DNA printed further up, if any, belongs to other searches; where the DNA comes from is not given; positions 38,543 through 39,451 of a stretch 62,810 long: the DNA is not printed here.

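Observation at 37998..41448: Oxidative protein-folding island carrying BOTH a VKOR homologue and a BdbC-type DsbB, plus two extracytoplasmic CxxC thioredoxin-fold proteins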

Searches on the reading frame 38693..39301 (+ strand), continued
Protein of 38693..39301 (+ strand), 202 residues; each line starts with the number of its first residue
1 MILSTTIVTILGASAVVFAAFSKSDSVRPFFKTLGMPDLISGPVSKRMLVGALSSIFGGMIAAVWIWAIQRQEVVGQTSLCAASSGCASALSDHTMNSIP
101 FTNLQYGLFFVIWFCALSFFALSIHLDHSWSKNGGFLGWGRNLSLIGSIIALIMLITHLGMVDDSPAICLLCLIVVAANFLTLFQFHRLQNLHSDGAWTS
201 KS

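Call 28: find_encoding_contigs(protein=P0009, flank=6000, max_places=2)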
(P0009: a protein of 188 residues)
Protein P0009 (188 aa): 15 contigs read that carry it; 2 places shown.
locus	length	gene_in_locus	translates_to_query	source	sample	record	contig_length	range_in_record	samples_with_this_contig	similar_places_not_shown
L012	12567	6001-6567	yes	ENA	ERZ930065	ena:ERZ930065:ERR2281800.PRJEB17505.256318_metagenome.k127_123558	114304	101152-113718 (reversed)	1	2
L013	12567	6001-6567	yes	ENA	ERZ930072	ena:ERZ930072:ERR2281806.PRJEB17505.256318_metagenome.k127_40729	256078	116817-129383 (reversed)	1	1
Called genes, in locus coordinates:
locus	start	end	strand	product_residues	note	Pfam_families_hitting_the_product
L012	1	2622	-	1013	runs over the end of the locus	PF03176:MMPL, PF00873:ACR_tran (weak), PF12349:Sterol-sensing (faint), PF03176:MMPL (weak)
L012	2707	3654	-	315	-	PF00535:Glycos_transf_2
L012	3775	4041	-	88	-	-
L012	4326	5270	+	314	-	PF01073:3Beta_HSD, PF01370:Epimerase, PF02719:Polysacc_synt_2, PF04321:RmlD_sub_bind, PF05368:NmrA (weak), PF07993:NAD_binding_4 (faint), PF13460:NAD_binding_10, PF16363:GDP_Man_Dehyd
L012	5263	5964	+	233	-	PF13098:Thioredoxin_2 (weak)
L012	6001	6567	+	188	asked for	-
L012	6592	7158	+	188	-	PF02600:DsbB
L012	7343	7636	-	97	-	-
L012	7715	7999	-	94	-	-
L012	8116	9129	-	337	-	-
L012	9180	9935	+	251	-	PF01728:FtsJ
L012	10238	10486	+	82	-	-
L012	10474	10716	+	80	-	-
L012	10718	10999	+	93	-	-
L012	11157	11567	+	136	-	-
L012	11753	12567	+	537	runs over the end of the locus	PF02384:N6_Mtase, PF05175:MTS (faint), PF13847:Methyltransf_31 (weak), PF07669:Eco57I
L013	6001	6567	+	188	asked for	-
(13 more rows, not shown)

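Call 29: find_encoding_contigs(protein=P0012, flank=6000, max_places=2)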
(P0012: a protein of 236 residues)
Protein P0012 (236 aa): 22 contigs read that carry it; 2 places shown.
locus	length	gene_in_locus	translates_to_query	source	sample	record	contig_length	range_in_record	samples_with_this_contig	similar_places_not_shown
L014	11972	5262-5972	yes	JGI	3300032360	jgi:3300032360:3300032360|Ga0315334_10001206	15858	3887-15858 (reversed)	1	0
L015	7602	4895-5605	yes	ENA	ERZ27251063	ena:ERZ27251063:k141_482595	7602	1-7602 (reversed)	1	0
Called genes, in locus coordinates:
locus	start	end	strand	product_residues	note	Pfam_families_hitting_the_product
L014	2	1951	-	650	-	?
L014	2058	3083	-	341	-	PF00535:Glycos_transf_2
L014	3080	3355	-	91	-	-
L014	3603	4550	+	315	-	PF01073:3Beta_HSD, PF01370:Epimerase, PF02719:Polysacc_synt_2, PF04321:RmlD_sub_bind, PF05368:NmrA (weak), PF07993:NAD_binding_4 (faint), PF13460:NAD_binding_10, PF16363:GDP_Man_Dehyd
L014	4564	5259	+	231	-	PF00578:AhpC-TSA (weak)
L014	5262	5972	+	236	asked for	PF07884:VKOR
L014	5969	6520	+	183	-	-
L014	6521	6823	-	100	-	-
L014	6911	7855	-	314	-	-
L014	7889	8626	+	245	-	PF01728:FtsJ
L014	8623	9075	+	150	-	-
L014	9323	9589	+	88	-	PF00736:EF1_GNE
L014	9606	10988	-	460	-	PF01142:TruD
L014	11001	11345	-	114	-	PF13656:RNA_pol_L_2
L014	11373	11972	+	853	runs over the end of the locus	PF03176:MMPL, PF12349:Sterol-sensing, PF03176:MMPL, PF02460:Patched, PF12349:Sterol-sensing (weak)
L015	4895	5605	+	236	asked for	PF07884:VKOR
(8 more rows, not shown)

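Call 30: find_encoding_contigs(protein=P0013, flank=6000, max_places=2)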
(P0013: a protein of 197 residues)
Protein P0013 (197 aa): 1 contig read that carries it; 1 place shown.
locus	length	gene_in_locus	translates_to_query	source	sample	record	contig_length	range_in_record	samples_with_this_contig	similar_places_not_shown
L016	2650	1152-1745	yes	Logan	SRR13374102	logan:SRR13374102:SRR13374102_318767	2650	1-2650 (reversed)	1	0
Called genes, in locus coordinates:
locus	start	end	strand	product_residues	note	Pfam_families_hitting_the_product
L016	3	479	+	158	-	?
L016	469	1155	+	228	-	-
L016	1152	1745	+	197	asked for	PF07884:VKOR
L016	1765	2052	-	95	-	-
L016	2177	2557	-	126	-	-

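Call 31: find_encoding_contigs(protein=P0015, flank=6000, max_places=2)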
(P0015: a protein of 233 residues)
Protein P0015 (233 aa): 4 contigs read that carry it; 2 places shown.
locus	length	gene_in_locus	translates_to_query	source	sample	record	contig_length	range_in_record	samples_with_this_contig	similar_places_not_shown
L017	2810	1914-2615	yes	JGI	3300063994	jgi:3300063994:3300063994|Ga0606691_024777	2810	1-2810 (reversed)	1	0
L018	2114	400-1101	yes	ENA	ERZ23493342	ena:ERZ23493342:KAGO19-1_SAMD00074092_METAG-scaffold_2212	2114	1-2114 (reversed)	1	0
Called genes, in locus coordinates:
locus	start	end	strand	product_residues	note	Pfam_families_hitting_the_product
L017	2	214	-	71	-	?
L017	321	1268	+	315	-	PF00106:adh_short (faint), PF01073:3Beta_HSD, PF01370:Epimerase, PF02719:Polysacc_synt_2, PF04321:RmlD_sub_bind, PF07993:NAD_binding_4 (weak), PF13460:NAD_binding_10, PF16363:GDP_Man_Dehyd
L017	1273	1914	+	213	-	PF00578:AhpC-TSA (weak), PF13098:Thioredoxin_2 (weak)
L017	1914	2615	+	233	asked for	PF07884:VKOR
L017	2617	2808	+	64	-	?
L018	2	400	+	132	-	?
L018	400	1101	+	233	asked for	PF07884:VKOR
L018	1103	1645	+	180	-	-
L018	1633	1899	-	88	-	-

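Call 32: search_protein_families(library=pfam, proteins=[L014:5969-6520:+, L018:1103-1645:+, L012:6592-7158:+, L012:7343-7636:-, L014:4564-5259:+, L009:5318-6004:+, L009:7181-8122:-, L014:6911-7855:-, L012:8116-9129:-], max_evalue=1)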
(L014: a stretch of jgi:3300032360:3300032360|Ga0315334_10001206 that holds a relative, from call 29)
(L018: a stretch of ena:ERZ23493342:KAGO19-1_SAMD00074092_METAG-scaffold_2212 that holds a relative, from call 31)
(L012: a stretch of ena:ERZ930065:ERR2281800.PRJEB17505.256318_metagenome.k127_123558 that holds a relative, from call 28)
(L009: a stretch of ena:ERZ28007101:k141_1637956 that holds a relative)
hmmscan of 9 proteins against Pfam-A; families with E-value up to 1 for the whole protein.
L014:5969-6520:+ (183 aa): 1 family
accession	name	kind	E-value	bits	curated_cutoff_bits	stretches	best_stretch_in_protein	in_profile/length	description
PF20981.2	AAR2_1st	-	0.17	12.5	23.6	1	75-168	13-97/134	AAR2 N-terminal domain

L018:1103-1645:+ (180 aa): 1 family
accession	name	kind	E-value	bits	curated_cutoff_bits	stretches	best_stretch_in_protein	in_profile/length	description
PF14911.11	MMS22L_C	-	0.059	12.9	28.4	1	110-156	25-71/376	S-phase genomic integrity recombination mediator, C-terminal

L012:6592-7158:+ (188 aa): 3 families
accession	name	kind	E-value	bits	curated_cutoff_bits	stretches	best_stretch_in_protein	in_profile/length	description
PF02600.21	DsbB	-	1.4e-13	51.9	22.1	1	52-177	2-147/148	Disulfide bond formation protein DsbB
PF11139.14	SfLAP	-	0.018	15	35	1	5-58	146-199/213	Sap, sulfolipid-1-addressing protein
PF24809.1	DUF7708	-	0.07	13.4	25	1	14-88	27-102/146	Domain of unknown function (DUF7708)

L012:7343-7636:- (97 aa): 2 families
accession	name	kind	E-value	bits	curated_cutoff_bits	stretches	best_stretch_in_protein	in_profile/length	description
PF25170.1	TPR_WDR35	-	0.059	13.7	27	0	7-32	22-47/68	WD repeat-containing protein 35, TPR repeats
PF06252.17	GemA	-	0.13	13.6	27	0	64-94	61-91/119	Bacteriophage Mu, GemA protein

L014:4564-5259:+ (231 aa): 7 families
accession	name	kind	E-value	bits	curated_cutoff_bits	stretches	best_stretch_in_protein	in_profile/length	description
PF00578.27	AhpC-TSA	-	4.6e-06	27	26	1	68-206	5-123/124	AhpC/TSA family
PF08534.16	Redoxin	-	2.6e-05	24.5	26.6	1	91-210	31-134/148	Redoxin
PF13462.12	Thioredoxin_4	-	0.00015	22.5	23.2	1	83-128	8-55/165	Thioredoxin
PF13098.12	Thioredoxin_2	-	0.00035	21.3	27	1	89-201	6-85/104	Thioredoxin-like domain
PF13905.12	Thioredoxin_8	-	0.00036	21.2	27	1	93-202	6-92/94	Thioredoxin-like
PF00085.26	Thioredoxin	-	0.0011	19.3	23.5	1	79-129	8-59/103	Thioredoxin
PF01323.26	DSBA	-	0.18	12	25.6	0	92-131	2-40/191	DSBA-like thioredoxin domain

L009:5318-6004:+ (228 aa): 5 families
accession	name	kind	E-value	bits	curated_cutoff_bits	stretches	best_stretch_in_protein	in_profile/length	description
PF13905.12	Thioredoxin_8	-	0.0011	19.7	27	1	88-199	2-92/94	Thioredoxin-like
PF00578.27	AhpC-TSA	-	0.0028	18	26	1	85-202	23-122/124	AhpC/TSA family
PF08534.16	Redoxin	-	0.0065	16.7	26.6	1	76-210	18-137/148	Redoxin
PF13728.12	TraF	-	0.063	13.5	23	1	88-139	130-183/224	F plasmid transfer operon protein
PF13098.12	Thioredoxin_2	-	0.083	13.7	27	1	85-198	3-85/104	Thioredoxin-like domain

L009:7181-8122:- (313 aa): 2 families
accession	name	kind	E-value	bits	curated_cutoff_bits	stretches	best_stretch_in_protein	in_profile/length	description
PF00085.26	Thioredoxin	-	0.0061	17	23.5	1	38-84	11-54/103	Thioredoxin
PF06764.17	DUF1223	-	0.15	12.5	30.7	1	49-207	2-166/202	Protein of unknown function (DUF1223)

L014:6911-7855:- (314 aa): 3 families
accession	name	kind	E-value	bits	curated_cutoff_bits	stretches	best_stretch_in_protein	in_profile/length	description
PF21744.3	BAHCC1-like_Tudor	-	0.0022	18.3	28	1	178-225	6-53/69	BAHCC1-like, Tudor domain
PF00085.26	Thioredoxin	-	0.022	15.2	23.5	1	53-84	20-51/103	Thioredoxin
PF24341.1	OB_DEPS-1_6th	-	0.042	13.8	27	1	269-302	15-51/69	P-granule-associated protein DEPS-1, sixth OB-fold domain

L012:8116-9129:- (337 aa): 0 families

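Call 74: search_solved_structures(query=A5, max_evalue=1, show_alignments=2)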
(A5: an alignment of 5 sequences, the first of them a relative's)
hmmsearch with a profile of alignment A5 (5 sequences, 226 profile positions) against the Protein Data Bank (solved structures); distinct sequences matched with E-value up to 1: 1.
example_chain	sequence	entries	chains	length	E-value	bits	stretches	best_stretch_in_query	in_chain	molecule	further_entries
5but_I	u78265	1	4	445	0.093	15.3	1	94-158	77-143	Ktr system potassium uptake protein B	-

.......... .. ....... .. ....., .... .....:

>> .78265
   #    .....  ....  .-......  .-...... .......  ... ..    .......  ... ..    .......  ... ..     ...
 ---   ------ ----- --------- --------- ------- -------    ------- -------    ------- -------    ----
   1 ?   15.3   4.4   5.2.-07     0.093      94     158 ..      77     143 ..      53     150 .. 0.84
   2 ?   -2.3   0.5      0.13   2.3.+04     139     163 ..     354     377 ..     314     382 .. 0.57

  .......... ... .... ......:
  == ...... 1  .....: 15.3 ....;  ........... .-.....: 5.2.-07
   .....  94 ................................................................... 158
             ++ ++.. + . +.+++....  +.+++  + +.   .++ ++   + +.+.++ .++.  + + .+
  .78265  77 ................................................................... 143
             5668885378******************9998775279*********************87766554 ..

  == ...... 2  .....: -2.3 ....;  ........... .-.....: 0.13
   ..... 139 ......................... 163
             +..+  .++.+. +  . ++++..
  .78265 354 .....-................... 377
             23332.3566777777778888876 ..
